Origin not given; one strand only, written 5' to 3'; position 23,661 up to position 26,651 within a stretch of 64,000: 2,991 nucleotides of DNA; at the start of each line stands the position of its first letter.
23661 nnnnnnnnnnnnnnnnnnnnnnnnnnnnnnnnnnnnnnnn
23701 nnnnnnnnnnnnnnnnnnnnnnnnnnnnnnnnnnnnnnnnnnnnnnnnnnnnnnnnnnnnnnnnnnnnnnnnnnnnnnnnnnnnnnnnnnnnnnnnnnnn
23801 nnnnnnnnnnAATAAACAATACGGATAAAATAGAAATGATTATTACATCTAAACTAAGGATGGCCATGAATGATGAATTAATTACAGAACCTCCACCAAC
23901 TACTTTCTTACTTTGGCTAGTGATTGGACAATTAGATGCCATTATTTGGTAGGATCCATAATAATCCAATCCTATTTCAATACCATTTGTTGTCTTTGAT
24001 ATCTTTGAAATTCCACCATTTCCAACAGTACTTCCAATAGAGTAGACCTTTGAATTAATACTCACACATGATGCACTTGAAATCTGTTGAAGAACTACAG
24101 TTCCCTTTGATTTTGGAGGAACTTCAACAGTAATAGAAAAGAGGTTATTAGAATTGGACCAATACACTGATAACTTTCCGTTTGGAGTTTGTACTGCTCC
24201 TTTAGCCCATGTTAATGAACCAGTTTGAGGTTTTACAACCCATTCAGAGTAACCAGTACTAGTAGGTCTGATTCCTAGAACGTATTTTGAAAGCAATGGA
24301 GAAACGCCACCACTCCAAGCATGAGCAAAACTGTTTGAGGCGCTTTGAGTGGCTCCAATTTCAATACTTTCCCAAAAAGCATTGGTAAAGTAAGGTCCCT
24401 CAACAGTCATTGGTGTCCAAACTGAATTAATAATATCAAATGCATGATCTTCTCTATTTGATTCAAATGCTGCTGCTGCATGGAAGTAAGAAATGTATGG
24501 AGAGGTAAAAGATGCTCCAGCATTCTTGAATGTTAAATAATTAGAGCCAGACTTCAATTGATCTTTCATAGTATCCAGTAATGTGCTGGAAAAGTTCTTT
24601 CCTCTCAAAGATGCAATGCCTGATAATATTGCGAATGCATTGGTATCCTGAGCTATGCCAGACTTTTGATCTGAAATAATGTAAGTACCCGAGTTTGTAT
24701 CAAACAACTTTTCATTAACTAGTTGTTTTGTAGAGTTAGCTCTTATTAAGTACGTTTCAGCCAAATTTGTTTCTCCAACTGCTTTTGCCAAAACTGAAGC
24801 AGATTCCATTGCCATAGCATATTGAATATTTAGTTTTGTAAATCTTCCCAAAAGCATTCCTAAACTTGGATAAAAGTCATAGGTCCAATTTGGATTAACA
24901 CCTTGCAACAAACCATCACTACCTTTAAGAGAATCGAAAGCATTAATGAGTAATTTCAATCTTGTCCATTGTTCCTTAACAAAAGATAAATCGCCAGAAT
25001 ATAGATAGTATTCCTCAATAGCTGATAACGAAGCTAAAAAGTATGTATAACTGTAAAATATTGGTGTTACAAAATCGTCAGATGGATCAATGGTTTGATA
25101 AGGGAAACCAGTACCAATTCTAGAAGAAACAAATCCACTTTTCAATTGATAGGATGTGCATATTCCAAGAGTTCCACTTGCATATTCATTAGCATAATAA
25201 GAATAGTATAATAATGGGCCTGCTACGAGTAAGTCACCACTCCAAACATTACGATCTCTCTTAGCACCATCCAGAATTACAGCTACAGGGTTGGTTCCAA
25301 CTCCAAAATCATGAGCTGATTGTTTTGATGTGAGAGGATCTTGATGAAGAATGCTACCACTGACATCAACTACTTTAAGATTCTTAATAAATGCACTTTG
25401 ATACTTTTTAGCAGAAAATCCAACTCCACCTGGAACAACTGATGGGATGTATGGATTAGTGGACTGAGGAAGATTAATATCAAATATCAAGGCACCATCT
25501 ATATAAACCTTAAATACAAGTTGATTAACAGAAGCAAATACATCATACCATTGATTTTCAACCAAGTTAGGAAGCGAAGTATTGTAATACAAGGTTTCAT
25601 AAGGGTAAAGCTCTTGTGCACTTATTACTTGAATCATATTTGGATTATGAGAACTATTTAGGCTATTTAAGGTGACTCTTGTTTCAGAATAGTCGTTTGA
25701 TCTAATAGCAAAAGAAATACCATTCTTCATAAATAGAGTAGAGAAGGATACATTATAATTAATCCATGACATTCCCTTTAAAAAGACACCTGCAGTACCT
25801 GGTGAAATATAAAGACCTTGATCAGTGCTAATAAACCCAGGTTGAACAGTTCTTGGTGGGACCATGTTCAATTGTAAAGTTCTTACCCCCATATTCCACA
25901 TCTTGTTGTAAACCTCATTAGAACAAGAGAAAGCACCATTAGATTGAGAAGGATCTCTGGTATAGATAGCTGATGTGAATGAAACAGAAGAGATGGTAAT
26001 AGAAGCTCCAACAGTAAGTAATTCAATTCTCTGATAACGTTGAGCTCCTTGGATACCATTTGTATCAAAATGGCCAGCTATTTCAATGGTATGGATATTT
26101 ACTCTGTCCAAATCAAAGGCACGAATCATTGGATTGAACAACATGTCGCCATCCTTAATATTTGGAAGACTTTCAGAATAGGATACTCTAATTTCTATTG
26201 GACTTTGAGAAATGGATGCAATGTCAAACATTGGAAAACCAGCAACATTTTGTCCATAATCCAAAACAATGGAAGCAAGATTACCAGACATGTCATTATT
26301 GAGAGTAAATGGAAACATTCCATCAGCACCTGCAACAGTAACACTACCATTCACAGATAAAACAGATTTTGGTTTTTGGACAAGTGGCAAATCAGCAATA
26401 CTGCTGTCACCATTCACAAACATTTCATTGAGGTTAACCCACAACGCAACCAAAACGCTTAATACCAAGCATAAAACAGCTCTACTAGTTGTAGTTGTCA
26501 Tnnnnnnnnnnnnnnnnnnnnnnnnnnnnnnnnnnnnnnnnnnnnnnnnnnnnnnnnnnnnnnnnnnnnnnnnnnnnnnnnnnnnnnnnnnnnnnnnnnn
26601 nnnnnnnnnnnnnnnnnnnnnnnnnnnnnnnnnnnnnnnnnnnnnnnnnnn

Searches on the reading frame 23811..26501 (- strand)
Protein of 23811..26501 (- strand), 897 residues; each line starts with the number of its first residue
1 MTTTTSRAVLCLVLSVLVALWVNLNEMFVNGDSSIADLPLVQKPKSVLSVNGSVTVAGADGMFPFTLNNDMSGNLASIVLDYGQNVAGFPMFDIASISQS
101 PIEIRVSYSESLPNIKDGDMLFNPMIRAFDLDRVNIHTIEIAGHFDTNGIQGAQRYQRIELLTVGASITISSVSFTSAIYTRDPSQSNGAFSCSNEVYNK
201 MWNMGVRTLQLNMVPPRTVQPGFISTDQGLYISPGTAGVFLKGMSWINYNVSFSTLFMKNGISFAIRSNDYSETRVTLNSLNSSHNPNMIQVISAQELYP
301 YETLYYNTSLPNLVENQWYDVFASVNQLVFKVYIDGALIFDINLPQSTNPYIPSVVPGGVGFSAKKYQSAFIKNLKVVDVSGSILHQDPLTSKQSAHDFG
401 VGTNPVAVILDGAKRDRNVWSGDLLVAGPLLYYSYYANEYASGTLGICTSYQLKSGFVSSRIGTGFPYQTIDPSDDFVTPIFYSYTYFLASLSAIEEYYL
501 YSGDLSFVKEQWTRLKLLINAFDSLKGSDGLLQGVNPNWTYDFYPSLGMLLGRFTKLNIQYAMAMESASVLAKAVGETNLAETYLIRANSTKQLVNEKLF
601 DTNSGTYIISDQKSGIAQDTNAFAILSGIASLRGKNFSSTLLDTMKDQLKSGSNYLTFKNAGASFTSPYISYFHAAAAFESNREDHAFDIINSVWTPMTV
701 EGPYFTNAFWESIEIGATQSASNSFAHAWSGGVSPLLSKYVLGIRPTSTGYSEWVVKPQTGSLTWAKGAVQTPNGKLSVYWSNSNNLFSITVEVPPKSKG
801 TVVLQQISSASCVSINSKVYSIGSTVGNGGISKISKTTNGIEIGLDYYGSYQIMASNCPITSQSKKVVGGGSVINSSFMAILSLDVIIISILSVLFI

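Call 78: search_protein_families(library=pfam, proteins=[window:23811-26501:-], max_evalue=0.001)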
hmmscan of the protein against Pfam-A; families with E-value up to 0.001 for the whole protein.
window:23811-26501:- (897 aa): 2 families
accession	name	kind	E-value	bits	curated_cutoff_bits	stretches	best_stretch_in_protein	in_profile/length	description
PF17390.7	Bac_rhamnosid_C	-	1.6e-14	53.9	22.1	1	743-807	1-66/78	Bacterial alpha-L-rhamnosidase C-terminal domain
PF17389.8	Bac_rhamnosid6H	-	1.9e-13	50.9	24.5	1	403-741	26-339/339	Bacterial alpha-L-rhamnosidase 6 hairpin glycosidase domain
